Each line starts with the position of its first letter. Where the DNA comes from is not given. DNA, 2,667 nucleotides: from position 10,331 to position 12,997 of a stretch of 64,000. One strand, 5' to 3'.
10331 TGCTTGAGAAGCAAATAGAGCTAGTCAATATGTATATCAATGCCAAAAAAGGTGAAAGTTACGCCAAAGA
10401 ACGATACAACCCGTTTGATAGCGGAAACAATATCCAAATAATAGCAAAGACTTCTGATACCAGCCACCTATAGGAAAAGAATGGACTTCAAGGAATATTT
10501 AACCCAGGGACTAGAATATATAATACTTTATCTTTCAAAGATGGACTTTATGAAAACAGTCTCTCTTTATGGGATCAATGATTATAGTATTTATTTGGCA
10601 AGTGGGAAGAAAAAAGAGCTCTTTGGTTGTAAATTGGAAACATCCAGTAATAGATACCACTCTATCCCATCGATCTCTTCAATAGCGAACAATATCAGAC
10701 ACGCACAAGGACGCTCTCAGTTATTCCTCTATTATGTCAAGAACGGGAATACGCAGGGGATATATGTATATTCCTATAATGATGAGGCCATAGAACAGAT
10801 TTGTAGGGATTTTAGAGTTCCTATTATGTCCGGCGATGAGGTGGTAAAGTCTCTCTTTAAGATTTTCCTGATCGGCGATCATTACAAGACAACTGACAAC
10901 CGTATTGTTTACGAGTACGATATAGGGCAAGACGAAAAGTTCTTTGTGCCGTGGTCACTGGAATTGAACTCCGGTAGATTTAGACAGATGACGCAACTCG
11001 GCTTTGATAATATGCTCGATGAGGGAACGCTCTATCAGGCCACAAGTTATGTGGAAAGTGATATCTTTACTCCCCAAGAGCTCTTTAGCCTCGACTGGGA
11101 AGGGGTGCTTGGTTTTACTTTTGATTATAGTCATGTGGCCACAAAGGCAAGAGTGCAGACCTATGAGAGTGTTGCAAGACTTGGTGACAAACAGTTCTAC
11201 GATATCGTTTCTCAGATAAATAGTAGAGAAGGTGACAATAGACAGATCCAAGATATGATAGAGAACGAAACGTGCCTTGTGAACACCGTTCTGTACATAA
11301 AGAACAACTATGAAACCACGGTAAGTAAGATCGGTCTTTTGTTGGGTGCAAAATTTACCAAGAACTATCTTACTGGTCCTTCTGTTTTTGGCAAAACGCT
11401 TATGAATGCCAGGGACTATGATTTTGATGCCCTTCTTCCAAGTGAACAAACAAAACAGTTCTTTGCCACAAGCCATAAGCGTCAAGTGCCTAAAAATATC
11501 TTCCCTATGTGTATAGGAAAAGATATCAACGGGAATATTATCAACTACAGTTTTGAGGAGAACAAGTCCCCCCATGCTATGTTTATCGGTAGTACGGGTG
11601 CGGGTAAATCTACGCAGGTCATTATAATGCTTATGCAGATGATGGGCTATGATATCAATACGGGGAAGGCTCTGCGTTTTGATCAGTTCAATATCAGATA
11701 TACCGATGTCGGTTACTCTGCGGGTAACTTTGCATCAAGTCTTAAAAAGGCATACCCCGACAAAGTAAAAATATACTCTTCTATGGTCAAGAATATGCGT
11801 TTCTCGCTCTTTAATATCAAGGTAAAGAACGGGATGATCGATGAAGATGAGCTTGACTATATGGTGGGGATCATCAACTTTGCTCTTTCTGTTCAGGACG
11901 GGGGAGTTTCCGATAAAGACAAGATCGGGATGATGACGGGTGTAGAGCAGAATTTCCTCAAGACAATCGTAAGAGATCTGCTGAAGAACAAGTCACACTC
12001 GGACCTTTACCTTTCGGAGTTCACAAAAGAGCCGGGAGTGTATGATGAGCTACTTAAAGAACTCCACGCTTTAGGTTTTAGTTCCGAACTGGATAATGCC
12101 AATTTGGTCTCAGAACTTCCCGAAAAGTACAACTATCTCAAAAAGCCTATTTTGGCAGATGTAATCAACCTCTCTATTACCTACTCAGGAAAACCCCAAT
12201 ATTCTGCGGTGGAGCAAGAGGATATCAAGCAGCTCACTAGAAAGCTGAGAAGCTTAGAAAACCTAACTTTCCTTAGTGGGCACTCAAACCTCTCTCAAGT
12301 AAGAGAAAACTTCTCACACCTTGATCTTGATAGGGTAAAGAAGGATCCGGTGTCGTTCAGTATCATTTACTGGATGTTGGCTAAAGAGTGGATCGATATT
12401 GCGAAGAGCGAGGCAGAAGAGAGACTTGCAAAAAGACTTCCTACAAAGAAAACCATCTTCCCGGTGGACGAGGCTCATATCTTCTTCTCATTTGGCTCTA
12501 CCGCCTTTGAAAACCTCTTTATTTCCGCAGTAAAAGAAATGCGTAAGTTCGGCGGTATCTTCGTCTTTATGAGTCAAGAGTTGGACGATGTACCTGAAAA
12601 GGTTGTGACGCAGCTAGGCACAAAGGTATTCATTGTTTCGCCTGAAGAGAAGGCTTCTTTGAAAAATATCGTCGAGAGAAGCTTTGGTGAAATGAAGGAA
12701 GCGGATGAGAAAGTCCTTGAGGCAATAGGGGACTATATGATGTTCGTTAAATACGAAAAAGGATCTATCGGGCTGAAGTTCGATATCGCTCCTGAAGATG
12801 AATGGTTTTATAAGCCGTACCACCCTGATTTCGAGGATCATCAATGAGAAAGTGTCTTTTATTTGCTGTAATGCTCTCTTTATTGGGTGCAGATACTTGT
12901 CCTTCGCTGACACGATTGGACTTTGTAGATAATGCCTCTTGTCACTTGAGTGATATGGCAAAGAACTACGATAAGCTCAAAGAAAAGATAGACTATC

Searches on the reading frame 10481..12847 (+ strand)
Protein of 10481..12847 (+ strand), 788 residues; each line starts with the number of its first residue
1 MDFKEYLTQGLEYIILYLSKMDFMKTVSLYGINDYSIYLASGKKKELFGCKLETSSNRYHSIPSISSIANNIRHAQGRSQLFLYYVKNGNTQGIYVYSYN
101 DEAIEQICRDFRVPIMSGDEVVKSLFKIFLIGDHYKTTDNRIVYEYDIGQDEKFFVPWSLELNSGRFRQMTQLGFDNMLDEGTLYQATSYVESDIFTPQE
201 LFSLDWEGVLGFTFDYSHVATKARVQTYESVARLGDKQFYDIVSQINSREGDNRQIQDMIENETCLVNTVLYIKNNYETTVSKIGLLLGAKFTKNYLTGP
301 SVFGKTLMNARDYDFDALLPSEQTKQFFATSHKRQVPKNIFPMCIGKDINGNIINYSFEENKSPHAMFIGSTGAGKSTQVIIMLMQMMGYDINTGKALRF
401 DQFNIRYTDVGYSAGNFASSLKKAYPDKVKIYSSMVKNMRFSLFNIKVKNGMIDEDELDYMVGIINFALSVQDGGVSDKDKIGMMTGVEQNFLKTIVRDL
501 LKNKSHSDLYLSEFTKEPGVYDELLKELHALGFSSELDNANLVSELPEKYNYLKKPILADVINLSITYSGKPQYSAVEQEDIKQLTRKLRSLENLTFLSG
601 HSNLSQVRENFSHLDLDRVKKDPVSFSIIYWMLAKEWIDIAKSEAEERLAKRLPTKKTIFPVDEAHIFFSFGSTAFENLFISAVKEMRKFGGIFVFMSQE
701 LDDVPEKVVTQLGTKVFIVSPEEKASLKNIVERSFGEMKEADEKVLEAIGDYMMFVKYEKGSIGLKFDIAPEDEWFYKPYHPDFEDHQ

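Call 7: search_protein_families(library=pfam, proteins=[window:10481-12847:+], max_evalue=0.01)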
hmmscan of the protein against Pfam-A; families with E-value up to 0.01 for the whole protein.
window:10481-12847:+ (788 aa): 3 families
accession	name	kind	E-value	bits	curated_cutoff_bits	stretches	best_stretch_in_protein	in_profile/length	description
PF05872.18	HerA_C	-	4.1e-06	26.1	22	1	613-732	220-337/502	Helicase HerA-like C-terminal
PF01580.24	FtsK_SpoIIIE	-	4.9e-05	23.3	24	1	330-387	7-63/221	FtsK/SpoIIIE family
PF12846.13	AAA_10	-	0.00042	19.9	27.5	0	361-397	19-52/362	AAA-like domain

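Call 9: search_protein_families(library=ncbifam, proteins=[window:10481-12847:+], max_evalue=0.1)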
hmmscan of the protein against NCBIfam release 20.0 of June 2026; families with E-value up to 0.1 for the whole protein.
window:10481-12847:+ (788 aa): 12 families
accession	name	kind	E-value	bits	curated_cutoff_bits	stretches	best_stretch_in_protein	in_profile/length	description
TIGR00929.1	VirB4_CagE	subfamily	2.5e-06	26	643.1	1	363-395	437-467/792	VirB4 family type IV secretion/conjugal transfer ATPase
NF045975.1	VirB4_plasma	equivalog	3.9e-06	24.9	590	1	650-703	758-806/894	Mbov_0397 family ICE element conjugal transfer ATPase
NF040937.1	HerA_Thermprot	equivalog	0.0001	20.8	800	1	637-725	333-421/487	DNA double-strand break repair helicase HerA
NF040819.1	helicase_HerA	equivalog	0.00057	18.5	970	1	659-723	405-472/561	DNA double-strand break repair helicase HerA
TIGR03744.1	traC_PFL_4706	equivalog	0.0013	16.7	520.6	1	361-389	472-500/892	conjugative transfer ATPase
NF010447.0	PRK13873.1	equivalog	0.0017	16.3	1020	0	363-401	441-477/815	conjugal transfer protein TrbE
NF045971.1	conju_CD1110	equivalog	0.002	16.5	325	0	349-380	401-432/752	VirB4-like conjugal transfer ATPase, CD1110 family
NF041017.1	DNA_import_CedB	equivalog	0.0035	16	700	1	343-387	254-298/590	DNA import protein CedB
TIGR03924.1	T7SS_EccC_a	equivalog_domain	0.014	14.1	509.15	1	336-387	419-474/673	type VII secretion protein EccCa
NF007662.0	PRK10334.1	subfamily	0.015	14.5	321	1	324-437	147-255/286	small-conductance mechanosensitive channel MscS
NF007615.0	PRK10263.1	equivalog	0.02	12.5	1566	1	342-388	991-1035/1355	DNA translocase FtsK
TIGR01772.1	MDH_euk_gproteo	equivalog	0.021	14.1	273.05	0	465-503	265-303/313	malate dehydrogenase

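Call 12: search_dna_similar(query=window:10481-12847:+, collection=plasmids, mode=protein, max_rows=20)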
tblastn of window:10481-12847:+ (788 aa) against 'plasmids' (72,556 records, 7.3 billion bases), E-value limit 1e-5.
Records with a match: 14; places in all: 14; records where one place covers at least 80% of the query: 14.
Best place of each record, by identity: <60% 14.
By first word of the organism name: Campylobacter 12; Helicobacter 1; Caminibacter 1.
By predicted mobility (MOB-suite, as given by PLSDB): non-mobilizable 14.
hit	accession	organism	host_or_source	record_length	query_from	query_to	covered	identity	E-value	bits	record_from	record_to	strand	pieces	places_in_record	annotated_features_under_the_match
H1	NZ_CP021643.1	Campylobacter concisus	Homo sapiens,Oral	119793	17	724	90%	28.5%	7e-70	258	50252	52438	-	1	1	ATP-binding protein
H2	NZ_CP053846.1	Campylobacter sp. CCUG 57310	Cell culture,Canine oral plaque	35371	45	777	93%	24.9%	6e-48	192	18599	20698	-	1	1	hypothetical protein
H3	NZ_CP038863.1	Campylobacter jejuni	mouse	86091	83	774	88%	25.9%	2e-48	194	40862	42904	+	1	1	ATP-binding protein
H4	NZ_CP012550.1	Campylobacter sp. RM16187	dog,cell culture,oral swab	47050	73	773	89%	25.3%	3e-46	187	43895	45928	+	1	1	hypothetical protein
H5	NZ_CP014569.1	Campylobacter fetus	bovine,mucus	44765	82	773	88%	25.4%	8e-51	201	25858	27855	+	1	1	ATP-binding protein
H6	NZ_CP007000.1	Campylobacter fetus subsp. venerealis cfvi03/293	-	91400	82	773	88%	25.4%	9e-51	201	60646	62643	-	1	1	ATP-binding protein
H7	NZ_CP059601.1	Campylobacter sp. RM12651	Canada goose,cell culture,cloacal swab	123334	45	773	93%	23.9%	3e-29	133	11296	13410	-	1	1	hypothetical protein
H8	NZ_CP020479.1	Campylobacter helveticus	cat,cell culture,feces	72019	47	773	92%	23.8%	9e-44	179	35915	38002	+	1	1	ATP-binding protein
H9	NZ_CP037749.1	Campylobacter helveticus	-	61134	47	773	92%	23.7%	1e-43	179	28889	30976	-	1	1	ATP-binding protein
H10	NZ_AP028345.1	Campylobacter jejuni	Homo sapiens,feces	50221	82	783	89%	24.2%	2e-41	172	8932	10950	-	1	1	hypothetical protein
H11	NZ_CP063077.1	Campylobacter corcagiensis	Lion-tailed macaques,feces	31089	45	770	92%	23.4%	2e-48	193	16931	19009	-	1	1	hypothetical protein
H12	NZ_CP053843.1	Campylobacter corcagiensis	Macaca silenus,Cell culture,feces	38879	45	770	92%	23.4%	2e-48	193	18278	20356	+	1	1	hypothetical protein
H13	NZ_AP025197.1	Helicobacter cinaedi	Cricetinae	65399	73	773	89%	24.0%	1e-41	172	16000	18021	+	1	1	hypothetical protein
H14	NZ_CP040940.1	Caminibacter pacificus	cell culture,deep-sea hydrothermal vent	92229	93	777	87%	23.5%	3e-34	149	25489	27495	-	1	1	ATP-binding protein | hypothetical protein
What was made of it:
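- The ATPase is in 14 of 72,556 plasmids (call 12).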

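Call 13: get_annotated_region(hit=H1, flank=20000)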
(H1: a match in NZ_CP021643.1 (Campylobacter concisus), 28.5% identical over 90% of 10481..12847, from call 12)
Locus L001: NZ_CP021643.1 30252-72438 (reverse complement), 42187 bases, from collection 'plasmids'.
description: Campylobacter concisus strain P2CDO4 plasmid pICON, complete sequence
organism: Campylobacter concisus (NCBI taxid 199)
taxonomy: Bacteria; Campylobacterota; Epsilonproteobacteria; Campylobacterales; Campylobacteraceae; Campylobacter; Campylobacter concisus
host: -; source: Homo sapiens,Oral; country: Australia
typing (MOB-suite, as given by PLSDB): non-mobilizable
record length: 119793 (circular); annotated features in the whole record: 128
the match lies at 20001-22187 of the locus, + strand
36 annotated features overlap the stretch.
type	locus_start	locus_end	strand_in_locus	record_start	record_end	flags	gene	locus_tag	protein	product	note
CDS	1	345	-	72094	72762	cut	-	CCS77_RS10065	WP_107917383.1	hypothetical protein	-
CDS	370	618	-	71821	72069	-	-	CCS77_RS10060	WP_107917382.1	hypothetical protein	-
CDS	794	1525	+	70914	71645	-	-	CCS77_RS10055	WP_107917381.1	hypothetical protein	-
CDS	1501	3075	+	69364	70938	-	-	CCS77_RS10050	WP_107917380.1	hypothetical protein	-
CDS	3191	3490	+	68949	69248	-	-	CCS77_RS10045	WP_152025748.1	hypothetical protein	-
CDS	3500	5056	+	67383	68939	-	-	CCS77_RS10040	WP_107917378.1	hypothetical protein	-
CDS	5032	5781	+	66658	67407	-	-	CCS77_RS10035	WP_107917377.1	hypothetical protein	-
CDS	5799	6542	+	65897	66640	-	-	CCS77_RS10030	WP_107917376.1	hypothetical protein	-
CDS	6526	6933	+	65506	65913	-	-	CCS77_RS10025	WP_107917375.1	hypothetical protein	-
CDS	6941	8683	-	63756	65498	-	-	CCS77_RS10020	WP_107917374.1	hypothetical protein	-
CDS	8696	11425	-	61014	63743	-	-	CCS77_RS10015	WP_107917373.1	YfbR-like 5'-deoxynucleotidase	-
CDS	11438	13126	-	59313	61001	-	-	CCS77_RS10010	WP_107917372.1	DEAD/DEAH box helicase family protein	-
CDS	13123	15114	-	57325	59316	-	-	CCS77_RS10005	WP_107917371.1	DHH family phosphoesterase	-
CDS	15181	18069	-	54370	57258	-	-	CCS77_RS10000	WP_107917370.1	hypothetical protein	-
CDS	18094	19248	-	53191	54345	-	-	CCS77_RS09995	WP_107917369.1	hypothetical protein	-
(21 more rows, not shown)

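Call 60: search_solved_structures(query=window:10481-12847:+, max_evalue=1)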
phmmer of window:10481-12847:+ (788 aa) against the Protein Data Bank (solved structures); distinct sequences matched with E-value up to 1: 13.
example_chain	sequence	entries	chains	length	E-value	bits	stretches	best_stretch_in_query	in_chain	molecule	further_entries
11kk_A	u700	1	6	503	0.016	16.7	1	650-732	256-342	HerA like helicase YjgR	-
6o1w_A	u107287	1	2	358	0.027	16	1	343-482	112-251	DNA translocase coupling protein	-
6o1x_A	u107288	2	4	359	0.027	16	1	343-482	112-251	DNA translocase coupling protein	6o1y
6o1z_A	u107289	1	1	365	0.028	16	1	343-482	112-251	DNA translocase coupling protein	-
2iuu_A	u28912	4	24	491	0.068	14.7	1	335-388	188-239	DNA TRANSLOCASE FTSK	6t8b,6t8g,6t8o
9x1l_A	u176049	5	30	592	0.074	14.6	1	658-738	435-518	DNA helicase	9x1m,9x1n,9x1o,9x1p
2iut_A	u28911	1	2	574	0.085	14.4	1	335-388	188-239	DNA TRANSLOCASE FTSK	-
3jte_A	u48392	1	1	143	0.23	13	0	87-128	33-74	Response regulator receiver protein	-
6zu5_LD0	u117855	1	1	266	0.39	12.2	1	677-760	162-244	uL18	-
8tw7_2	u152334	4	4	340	0.52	11.8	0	337-408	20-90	Replication factor C subunit 2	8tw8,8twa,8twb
1sxj_D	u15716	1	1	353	0.54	11.7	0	337-408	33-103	Activator 1 41 kDa subunit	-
7sgz_D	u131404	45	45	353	0.55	11.7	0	337-408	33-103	Replication factor C subunit 2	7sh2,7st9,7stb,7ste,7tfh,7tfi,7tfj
5egj_A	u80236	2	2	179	0.68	11.4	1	656-778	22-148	Acyl CoA Hydrolase | Thioesterase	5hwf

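Call 73: search_solved_structures(query=A8, max_evalue=1, show_alignments=0)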
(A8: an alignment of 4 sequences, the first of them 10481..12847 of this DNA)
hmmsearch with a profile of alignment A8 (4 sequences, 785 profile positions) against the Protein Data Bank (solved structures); distinct sequences matched with E-value up to 1: 22.
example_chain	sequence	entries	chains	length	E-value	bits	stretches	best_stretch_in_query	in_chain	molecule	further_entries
4d2i_A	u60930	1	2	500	5.5e-07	31.6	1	640-738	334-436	HERA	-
9x1l_A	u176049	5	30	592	6.2e-07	31.4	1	658-735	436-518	DNA helicase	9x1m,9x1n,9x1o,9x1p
8xau_A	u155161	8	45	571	6.8e-07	31.3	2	645-728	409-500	ATP-binding protein | HerA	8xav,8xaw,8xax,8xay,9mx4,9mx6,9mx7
8ziq_M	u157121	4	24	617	7.7e-07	31.1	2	368-416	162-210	HerA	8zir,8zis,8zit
9c1m_M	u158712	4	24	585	1.9e-06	29.8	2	321-454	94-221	ATP-binding protein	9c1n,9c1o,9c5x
11kk_A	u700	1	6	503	4.6e-06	28.5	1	650-728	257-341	HerA like helicase YjgR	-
8wiv_A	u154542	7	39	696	2e-05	26.5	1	661-733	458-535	Helicase HerA central domain-containing protein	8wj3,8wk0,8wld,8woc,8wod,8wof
7np7_C1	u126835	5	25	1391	0.00082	21.1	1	648-716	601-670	ESX-5 secretion system protein EccC5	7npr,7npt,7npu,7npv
7b9f_C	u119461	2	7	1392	0.00083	21.1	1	646-716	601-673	EccC5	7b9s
8wet_A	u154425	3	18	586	0.003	19.2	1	654-725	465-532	TdpA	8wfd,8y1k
2iuu_A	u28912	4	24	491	0.0036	19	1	350-392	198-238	DNA TRANSLOCASE FTSK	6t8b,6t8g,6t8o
2iut_A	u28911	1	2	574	0.0054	18.4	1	350-392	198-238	DNA TRANSLOCASE FTSK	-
2ius_A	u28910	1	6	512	0.012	17.3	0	349-393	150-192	DNA TRANSLOCASE FTSK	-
6o1x_A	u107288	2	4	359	0.013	17.1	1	360-394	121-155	DNA translocase coupling protein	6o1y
6o1w_A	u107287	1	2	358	0.013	17.1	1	360-394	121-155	DNA translocase coupling protein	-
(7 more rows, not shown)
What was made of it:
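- On Conjugative type IV secretion system (any MPF type): The family profile against PDB sequences gives HerA 5e-7 and TrwK 0.14 (call 73).
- As a family profile, the ATPase scores better against HerA helicases (E 5e-7) than against VirB4 in the PDB (TrwK E 0.14) (call 73).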

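Call 78: get_annotated_region(hit=H14, flank=20000)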
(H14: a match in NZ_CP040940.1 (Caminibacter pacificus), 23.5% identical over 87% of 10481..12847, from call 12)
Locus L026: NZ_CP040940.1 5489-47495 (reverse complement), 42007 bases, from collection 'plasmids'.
description: Caminibacter pacificus strain TB6 plasmid unnamed1, complete sequence
organism: Caminibacter pacificus (NCBI taxid 1424653)
taxonomy: Bacteria; Campylobacterota; Epsilonproteobacteria; Nautiliales; Nautiliaceae; Caminibacter; Caminibacter pacificus
host: -; source: cell culture,deep-sea hydrothermal vent; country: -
typing (MOB-suite, as given by PLSDB): non-mobilizable
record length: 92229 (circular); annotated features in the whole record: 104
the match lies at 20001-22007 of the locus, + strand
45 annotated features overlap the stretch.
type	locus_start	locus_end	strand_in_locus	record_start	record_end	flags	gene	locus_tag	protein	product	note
CDS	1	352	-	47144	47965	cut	-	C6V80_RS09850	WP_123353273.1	hypothetical protein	-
CDS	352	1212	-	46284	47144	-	-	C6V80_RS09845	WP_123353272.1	thioredoxin domain-containing protein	-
CDS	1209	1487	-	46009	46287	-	-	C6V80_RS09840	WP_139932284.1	HU family DNA-binding protein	GO:0030261 - chromosome condensation [Evidence IEA]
CDS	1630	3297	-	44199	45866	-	-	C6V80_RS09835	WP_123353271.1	hypothetical protein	-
CDS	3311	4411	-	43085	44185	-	-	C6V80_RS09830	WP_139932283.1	hypothetical protein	-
CDS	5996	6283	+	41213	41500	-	-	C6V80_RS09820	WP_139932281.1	hypothetical protein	-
CDS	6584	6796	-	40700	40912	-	-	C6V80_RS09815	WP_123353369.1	hypothetical protein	-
CDS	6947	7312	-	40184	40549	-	-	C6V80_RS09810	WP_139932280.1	hypothetical protein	-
CDS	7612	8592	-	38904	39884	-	-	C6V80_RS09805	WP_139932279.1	replication initiation protein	-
CDS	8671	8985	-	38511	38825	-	-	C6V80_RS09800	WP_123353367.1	hypothetical protein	-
CDS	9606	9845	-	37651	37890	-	-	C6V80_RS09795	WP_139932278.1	hypothetical protein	-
CDS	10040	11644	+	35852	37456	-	-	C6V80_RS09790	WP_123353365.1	DHH family phosphoesterase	-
CDS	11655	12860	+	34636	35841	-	-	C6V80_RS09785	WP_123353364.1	AAA family ATPase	-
CDS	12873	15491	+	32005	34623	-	-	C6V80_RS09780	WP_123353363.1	hypothetical protein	-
CDS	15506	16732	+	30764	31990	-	-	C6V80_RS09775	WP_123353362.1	hypothetical protein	-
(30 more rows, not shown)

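Call 88: find_homologous_proteins(query=A8, max_evalue=0.001)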
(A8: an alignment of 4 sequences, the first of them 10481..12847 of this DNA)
Query A8 (4 sequences) (788 aa, profile of the alignment): 5 proteins with E <= 0.001 among 7579 candidates.
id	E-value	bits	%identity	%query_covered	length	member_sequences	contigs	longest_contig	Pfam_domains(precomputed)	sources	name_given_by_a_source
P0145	0.0e+0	1195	100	100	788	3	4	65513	PF05872.19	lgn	-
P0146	7.4e-204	698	46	99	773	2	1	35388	-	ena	-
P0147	1.2e-195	670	42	98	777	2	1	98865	PF05872.19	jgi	-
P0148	3.6e-193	662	43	99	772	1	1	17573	-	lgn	-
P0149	4.3e-180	619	42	97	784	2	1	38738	-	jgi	-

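Call 89: find_encoding_contigs(protein=P0148, flank=10000, max_places=1)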
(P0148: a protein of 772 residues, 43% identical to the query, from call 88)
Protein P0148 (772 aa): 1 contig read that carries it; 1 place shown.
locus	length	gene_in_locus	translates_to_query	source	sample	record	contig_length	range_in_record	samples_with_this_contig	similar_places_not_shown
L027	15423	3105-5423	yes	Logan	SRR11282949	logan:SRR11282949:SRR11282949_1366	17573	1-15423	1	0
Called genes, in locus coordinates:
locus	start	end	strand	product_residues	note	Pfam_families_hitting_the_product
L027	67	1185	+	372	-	PF00142:Fer4_NifH, PF01656:CbiA, PF02374:ArsA_ATPase (faint), PF06564:CBP_BcsQ (weak), PF09140:MipZ, PF10609:ParA, PF13614:AAA_31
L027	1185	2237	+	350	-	PF02195:ParB_N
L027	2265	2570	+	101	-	-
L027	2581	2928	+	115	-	-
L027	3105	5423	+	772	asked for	-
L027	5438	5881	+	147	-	-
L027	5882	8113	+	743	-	-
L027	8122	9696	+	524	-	-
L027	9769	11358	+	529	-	-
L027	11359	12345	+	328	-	-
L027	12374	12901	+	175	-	-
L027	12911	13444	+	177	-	-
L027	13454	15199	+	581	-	PF00437:T2SSE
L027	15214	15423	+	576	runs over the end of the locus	PF00263:Secretin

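Call 90: find_encoding_contigs(protein=P0147, flank=10000, max_places=1)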
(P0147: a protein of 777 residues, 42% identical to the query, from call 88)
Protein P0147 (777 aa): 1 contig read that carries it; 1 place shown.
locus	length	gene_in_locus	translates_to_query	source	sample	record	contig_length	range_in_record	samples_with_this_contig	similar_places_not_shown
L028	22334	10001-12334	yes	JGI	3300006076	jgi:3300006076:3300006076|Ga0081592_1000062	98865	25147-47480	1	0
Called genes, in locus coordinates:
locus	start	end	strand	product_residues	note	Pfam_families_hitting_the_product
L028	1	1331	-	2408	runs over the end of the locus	-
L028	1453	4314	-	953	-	-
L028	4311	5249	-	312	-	-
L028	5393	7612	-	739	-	PF00580:UvrD-helicase, PF13245:AAA_19, PF13361:UvrD_C (faint), PF13538:UvrD_C_2 (faint)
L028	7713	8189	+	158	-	-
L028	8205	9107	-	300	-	PF02195:ParB_N, PF08535:KorB (faint)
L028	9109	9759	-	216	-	PF01656:CbiA, PF09140:MipZ (faint), PF13614:AAA_31 (faint)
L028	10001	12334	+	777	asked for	PF05872:HerA_C (faint)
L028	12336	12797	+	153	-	-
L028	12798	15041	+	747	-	PF01935:DUF87 (faint)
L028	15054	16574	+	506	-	-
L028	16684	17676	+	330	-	-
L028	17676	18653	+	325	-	-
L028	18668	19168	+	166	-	-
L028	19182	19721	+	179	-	-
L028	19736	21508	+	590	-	PF00437:T2SSE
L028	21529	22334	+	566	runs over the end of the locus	PF00263:Secretin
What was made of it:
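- In contigs L027 and L028 the order ATPase, 153-aa gene, coupling protein, then pilus genes is contiguous and co-directional (calls 89, 90).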

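Call 95: search_dna_similar(query=window:10481-12847:+, collection=phages, mode=protein, max_evalue=0.001, max_rows=15)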
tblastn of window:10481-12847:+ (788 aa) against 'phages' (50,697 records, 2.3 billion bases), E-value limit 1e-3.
No match.
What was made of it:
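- The ATPase has no match in 50,697 phage records (call 95).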
